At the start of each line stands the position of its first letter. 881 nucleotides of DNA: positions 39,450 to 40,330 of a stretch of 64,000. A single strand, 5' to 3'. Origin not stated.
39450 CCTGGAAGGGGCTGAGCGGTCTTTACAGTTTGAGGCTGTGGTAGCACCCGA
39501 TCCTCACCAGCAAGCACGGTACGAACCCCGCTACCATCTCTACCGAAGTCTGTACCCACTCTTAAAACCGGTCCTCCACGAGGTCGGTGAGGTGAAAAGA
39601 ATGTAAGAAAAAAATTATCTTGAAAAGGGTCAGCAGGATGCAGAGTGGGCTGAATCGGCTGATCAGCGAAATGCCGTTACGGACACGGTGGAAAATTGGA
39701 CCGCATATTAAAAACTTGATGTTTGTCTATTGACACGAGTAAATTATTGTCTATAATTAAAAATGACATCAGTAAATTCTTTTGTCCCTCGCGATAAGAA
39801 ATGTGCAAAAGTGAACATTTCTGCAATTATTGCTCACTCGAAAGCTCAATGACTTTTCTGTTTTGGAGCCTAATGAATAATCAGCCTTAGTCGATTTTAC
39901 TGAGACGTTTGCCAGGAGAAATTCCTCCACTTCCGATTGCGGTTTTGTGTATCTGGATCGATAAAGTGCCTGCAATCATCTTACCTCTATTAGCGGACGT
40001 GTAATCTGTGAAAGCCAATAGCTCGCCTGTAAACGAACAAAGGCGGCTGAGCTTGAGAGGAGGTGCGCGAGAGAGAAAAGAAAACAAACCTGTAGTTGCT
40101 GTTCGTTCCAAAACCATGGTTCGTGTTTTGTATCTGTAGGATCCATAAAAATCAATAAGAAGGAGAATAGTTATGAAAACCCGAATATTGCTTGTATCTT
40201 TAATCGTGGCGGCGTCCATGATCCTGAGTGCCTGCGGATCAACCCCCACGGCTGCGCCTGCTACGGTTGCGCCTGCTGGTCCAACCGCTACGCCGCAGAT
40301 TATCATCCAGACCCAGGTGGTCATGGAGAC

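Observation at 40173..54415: Thirteen co-oriented genes from ABC transporter to E2: ribose-like uptake and PPP enzymes fused to a dehydrogenase complex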

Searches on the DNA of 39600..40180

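Call 45: search_rna_families(source=window, start=39600, end=40180, threshold=evalue, max_evalue=1)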
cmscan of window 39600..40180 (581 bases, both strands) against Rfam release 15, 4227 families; matches with E-value up to 1: 0.
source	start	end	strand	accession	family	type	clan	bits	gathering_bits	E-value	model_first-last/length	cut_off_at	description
